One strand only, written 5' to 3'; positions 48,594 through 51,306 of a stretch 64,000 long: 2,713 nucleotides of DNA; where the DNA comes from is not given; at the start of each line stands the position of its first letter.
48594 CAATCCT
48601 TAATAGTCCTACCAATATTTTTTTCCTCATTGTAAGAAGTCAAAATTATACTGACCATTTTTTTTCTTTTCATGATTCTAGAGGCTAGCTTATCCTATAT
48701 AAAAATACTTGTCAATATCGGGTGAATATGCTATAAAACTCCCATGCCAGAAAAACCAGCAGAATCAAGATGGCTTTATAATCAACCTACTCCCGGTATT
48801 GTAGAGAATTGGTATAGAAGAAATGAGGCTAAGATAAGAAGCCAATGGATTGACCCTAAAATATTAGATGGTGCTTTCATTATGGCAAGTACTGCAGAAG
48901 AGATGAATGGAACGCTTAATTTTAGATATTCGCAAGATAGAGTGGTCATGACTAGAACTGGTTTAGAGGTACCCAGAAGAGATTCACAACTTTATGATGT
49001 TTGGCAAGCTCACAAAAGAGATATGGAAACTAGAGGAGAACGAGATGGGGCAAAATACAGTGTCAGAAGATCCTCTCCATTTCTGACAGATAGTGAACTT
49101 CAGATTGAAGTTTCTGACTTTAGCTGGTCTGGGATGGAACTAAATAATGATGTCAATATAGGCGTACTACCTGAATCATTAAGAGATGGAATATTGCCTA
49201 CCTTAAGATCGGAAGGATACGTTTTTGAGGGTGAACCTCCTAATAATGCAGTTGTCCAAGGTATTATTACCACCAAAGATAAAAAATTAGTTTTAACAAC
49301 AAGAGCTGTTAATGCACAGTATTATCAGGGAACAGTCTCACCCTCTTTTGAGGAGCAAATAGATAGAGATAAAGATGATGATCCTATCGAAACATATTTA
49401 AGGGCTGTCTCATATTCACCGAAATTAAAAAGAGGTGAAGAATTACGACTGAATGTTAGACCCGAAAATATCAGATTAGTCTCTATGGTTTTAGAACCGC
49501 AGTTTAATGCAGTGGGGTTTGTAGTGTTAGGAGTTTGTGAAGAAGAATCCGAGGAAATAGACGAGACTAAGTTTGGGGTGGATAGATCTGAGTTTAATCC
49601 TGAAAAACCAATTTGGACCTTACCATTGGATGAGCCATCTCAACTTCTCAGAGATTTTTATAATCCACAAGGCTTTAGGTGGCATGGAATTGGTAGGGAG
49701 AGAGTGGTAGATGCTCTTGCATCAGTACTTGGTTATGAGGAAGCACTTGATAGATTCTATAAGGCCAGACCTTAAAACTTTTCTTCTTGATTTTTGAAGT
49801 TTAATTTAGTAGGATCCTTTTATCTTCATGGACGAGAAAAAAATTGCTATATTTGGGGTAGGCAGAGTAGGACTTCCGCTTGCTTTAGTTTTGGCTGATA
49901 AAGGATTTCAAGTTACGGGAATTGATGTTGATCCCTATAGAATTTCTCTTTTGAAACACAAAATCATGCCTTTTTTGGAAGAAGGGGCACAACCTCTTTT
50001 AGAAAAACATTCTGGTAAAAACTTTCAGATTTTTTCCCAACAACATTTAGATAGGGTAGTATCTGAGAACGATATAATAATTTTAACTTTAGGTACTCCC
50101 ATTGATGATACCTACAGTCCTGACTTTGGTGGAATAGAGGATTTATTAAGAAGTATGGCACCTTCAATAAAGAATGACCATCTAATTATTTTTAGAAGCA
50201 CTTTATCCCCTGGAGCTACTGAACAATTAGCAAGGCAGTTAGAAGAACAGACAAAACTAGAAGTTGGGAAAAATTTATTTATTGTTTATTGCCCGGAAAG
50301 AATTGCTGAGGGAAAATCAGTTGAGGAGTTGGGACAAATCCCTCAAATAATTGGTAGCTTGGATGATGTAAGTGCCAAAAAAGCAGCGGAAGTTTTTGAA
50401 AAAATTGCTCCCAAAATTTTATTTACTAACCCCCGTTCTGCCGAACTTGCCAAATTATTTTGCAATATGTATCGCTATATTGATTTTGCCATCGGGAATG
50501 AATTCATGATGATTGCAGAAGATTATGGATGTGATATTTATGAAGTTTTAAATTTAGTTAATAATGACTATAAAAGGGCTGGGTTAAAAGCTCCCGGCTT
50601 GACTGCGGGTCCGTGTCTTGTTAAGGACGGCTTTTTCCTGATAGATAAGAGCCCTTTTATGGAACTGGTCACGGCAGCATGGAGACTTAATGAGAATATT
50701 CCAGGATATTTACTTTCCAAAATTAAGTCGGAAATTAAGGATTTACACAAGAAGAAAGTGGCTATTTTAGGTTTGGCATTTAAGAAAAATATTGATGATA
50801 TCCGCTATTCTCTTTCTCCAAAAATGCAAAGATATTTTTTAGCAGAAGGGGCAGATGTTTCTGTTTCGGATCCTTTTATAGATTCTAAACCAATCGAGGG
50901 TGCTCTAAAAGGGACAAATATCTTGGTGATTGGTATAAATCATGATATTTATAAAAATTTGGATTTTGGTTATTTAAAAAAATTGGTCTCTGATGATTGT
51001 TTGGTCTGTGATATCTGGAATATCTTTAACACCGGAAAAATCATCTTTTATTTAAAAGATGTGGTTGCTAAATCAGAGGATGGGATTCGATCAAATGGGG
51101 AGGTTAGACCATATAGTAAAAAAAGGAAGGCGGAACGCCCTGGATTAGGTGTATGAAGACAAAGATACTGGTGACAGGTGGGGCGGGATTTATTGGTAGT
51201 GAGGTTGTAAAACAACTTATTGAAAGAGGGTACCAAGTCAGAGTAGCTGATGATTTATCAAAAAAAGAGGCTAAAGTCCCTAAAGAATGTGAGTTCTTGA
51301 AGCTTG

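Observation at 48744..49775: Orphan acidic cytoplasmic protein with its own promoter between divergent glycosylation genes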

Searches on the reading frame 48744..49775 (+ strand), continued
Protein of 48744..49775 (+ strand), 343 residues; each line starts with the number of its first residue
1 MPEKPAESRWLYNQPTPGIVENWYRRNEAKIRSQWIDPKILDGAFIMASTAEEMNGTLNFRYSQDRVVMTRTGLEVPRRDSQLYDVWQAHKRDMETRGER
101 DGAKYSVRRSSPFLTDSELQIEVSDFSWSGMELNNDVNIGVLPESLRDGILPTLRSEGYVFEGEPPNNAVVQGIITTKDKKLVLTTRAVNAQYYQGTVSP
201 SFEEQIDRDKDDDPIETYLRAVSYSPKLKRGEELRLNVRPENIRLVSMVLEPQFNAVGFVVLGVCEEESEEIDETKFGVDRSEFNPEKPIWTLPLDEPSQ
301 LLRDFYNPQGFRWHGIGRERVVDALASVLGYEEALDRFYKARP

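Call 72: search_protein_families(library=pfam, proteins=[L006:271-1137:+, L007:281-1159:+, L013:3971-4978:+, L018:513-1127:+], max_evalue=0.01)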
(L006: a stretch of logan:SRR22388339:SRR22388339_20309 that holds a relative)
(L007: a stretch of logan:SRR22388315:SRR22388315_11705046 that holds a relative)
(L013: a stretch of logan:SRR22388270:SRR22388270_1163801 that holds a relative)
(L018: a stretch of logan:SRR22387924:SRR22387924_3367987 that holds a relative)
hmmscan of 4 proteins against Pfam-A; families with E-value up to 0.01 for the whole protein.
L006:271-1137:+ (288 aa): 1 family
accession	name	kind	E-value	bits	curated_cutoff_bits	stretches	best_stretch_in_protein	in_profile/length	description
PF00459.30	Inositol_P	-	6.5e-09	36.1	27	1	40-252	41-242/271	Inositol monophosphatase family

L007:281-1159:+ (292 aa): 2 families
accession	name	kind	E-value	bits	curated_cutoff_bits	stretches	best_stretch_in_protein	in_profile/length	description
PF00459.30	Inositol_P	-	1.2e-08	35.2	27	1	48-262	44-250/271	Inositol monophosphatase family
PF00316.25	FBPase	-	0.00036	20.6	34.8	1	35-117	50-134/191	Fructose-1-6-bisphosphatase, N-terminal domain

L013:3971-4978:+ (335 aa): 1 family
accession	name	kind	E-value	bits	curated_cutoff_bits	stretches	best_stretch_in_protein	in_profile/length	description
PF00459.30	Inositol_P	-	0.00094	19.2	27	1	91-301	78-242/271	Inositol monophosphatase family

L018:513-1127:+ (204 aa): 0 families

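Call 75: search_protein_families(library=padloc, proteins=[window:48744-49772:+, P0016, P0018, P0043], max_evalue=0.01)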
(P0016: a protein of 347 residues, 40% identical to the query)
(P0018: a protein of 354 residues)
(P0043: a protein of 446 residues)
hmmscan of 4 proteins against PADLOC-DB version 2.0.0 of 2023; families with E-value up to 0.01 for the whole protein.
window:48744-49772:+ (343 aa): 0 families

P0016 (347 aa): 0 families

P0018 (354 aa): 0 families

P0043 (446 aa): 0 families

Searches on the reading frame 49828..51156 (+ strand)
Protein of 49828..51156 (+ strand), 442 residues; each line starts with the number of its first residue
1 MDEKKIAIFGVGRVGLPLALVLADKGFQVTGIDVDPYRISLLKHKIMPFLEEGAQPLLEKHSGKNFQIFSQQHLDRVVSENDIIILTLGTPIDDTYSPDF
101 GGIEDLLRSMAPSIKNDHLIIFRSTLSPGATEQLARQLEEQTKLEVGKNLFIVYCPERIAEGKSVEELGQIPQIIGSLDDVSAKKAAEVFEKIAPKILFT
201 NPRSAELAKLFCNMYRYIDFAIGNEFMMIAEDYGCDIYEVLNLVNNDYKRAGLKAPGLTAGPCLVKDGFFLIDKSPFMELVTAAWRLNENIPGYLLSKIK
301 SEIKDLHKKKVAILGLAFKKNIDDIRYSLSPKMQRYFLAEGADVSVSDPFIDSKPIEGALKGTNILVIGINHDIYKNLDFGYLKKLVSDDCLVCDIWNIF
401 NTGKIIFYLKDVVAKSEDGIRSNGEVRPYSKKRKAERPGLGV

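Call 3: search_protein_families(library=pfam, proteins=[window:49828-51156:+], max_evalue=0.1)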
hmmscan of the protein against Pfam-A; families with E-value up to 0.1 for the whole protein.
window:49828-51156:+ (442 aa): 9 families
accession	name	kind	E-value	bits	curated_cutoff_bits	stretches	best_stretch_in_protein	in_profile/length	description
PF03721.20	UDPG_MGDP_dh_N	-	1.4e-38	132.8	27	1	4-186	1-183/187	UDP-glucose/GDP-mannose dehydrogenase family, NAD binding domain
PF03720.21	UDPG_MGDP_dh_C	-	1.2e-15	58.1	30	1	312-401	1-102/103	UDP-glucose/GDP-mannose dehydrogenase family, UDP binding domain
PF00984.24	UDPG_MGDP_dh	-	2.1e-11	44.2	25.4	1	203-285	1-89/94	UDP-glucose/GDP-mannose dehydrogenase family, central domain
PF03446.21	NAD_binding_2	-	2.2e-06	28.2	21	1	5-142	1-111/161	NAD binding domain of 6-phosphogluconate dehydrogenase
PF02737.24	3HCDH_N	-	0.0038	17.6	22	1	5-55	1-51/180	3-hydroxyacyl-CoA dehydrogenase, NAD binding domain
PF02254.24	TrkA_N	-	0.0044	17.8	23.8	1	6-48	1-43/116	TrkA-N domain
PF01210.29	NAD_Gly3P_dh_N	-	0.034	14.5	23.1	0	5-40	1-36/158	NAD-dependent glycerol-3-phosphate dehydrogenase N-terminus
PF01262.27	AlaDh_PNT_C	-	0.043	13.7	23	1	4-89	29-101/214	Alanine dehydrogenase/PNT, C-terminal domain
PF02826.25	2-Hacid_dh_C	-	0.048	13.5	25.1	0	2-37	35-70/178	D-isomer specific 2-hydroxyacid dehydrogenase, NAD binding domain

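Call 45: search_protein_families(library=ncbifam, proteins=[window:49828-51156:+], max_evalue=0.00001)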
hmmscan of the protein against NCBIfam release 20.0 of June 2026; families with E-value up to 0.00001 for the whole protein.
window:49828-51156:+ (442 aa): 7 families
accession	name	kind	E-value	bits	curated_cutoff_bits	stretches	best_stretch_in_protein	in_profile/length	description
TIGR03026.1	NDP-sugDHase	subfamily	7.1e-89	298.4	189.8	1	4-397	1-412/413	nucleotide sugar dehydrogenase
NF040825.1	UDPMaNacDH_Arch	equivalog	2.7e-59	201.1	750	1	5-393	2-395/418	UDP-N-acetyl-D-mannosamine dehydrogenase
NF008286.0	PRK11064.1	equivalog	1.6e-47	162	459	1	2-377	2-401/420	UDP-N-acetyl-D-mannosamine dehydrogenase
NF041297.1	UDPGDh_AglM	equivalog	8.5e-41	140.3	670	1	5-350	2-358/429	UDP-glucose 6-dehydrogenase AglM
NF047673.2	TeichurnBiosyTuaD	equivalog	8.3e-38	130.6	700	1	4-352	2-354/439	UDP-glucose 6-dehydrogenase TuaD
NF011729.0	PRK15182.1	equivalog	6.5e-31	107.5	592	1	1-355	4-361/425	Vi polysaccharide biosynthesis UDP-N-acetylglucosamine C-6 dehydrogenase TviB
NF011631.0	PRK15057.1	equivalog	3.2e-14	52.9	757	1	5-352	2-340/388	UDP-glucose 6-dehydrogenase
